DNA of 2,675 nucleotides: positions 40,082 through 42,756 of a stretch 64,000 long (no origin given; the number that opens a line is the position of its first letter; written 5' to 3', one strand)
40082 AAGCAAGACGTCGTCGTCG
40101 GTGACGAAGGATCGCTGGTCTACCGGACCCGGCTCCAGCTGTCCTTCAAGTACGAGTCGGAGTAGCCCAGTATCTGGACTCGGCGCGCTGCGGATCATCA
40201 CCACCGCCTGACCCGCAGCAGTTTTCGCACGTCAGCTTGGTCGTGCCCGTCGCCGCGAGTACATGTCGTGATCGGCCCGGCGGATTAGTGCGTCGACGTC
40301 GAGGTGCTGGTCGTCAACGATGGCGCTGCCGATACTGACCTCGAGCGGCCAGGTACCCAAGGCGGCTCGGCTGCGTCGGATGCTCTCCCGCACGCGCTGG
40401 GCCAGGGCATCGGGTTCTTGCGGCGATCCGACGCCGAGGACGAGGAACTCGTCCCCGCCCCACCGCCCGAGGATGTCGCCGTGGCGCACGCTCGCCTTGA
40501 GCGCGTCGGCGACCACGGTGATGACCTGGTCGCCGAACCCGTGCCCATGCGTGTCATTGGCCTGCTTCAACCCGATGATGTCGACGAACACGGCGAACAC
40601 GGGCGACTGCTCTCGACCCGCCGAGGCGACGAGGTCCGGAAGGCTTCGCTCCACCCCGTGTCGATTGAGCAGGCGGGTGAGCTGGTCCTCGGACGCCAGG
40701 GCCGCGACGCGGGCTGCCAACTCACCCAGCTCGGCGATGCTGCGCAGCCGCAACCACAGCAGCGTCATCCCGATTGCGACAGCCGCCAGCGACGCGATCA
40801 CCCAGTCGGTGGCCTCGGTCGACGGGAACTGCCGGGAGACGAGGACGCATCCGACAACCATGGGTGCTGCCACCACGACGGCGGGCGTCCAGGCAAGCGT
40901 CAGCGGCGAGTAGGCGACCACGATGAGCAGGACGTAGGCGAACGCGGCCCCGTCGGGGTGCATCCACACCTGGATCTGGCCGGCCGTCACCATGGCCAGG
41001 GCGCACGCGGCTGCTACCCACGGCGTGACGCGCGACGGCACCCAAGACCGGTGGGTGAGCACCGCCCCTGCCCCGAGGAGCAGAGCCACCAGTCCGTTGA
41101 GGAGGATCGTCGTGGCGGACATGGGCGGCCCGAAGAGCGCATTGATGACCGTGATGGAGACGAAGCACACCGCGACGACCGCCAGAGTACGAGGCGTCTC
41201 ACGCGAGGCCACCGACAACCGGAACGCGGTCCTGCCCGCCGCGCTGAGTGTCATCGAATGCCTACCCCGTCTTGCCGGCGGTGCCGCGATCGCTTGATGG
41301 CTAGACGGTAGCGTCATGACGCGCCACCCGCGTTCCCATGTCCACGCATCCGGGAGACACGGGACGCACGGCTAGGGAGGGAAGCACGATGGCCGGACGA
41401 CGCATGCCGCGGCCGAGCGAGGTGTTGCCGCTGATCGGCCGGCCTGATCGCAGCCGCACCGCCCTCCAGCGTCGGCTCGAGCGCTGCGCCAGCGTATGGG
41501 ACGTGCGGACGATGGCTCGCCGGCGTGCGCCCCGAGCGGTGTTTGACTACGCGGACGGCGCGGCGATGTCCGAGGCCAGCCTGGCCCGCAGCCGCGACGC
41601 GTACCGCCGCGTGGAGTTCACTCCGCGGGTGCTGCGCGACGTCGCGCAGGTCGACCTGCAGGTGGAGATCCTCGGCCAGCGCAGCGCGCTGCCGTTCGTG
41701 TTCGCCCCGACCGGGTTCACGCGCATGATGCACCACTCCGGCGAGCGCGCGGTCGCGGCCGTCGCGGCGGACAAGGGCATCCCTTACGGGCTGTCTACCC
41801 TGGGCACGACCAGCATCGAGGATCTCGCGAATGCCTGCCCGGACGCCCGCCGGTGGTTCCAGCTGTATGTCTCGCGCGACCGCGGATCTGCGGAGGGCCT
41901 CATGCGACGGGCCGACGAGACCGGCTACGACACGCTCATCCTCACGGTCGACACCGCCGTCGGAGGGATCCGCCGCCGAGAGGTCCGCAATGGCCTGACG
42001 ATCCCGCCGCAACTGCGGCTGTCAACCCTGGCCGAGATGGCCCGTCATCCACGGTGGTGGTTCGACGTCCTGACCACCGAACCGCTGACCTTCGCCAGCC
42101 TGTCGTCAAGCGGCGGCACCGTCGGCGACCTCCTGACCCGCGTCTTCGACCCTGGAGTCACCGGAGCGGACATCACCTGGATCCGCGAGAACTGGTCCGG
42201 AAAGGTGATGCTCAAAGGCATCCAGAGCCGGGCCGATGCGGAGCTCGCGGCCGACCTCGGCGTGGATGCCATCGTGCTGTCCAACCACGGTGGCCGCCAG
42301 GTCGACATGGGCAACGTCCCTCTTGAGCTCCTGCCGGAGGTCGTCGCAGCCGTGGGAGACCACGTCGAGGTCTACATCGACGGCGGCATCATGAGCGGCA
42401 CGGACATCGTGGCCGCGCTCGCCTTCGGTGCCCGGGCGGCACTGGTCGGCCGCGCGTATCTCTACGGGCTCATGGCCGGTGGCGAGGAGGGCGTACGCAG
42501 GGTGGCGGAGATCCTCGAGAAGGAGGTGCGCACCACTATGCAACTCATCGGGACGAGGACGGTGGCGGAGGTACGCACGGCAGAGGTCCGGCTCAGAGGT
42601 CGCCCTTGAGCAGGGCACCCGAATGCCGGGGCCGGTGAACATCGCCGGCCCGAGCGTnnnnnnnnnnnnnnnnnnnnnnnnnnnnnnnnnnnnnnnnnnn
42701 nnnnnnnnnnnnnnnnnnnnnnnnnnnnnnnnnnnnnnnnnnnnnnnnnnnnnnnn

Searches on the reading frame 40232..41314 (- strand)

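Call 59: search_protein_families(library=pfam, proteins=[window:40232-41314:-], max_evalue=0.001)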
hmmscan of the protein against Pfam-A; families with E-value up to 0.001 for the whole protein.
window:40232-41314:- (360 aa): 1 family
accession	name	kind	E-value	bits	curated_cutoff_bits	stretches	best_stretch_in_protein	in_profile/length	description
PF00990.26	GGDEF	-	3.1e-32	112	23.8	1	208-357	2-157/161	Diguanylate cyclase, GGDEF domain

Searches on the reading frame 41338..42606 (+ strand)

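Call 59: search_protein_families(library=pfam, proteins=[window:41338-42606:+], max_evalue=0.001)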
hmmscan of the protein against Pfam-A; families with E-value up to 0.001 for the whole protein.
window:41338-42606:+ (423 aa): 3 families
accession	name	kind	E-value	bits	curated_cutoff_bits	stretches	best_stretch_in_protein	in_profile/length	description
PF01070.24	FMN_dh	-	2.7e-127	425.1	24.9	1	60-416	1-347/350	FMN-dependent dehydrogenase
PF03060.21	NMO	-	3.6e-07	30.3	28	1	283-378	131-229/331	Nitronate monooxygenase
PF00478.31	IMPDH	-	0.00048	19.7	25.6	0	341-373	206-238/345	IMP dehydrogenase / GMP reductase domain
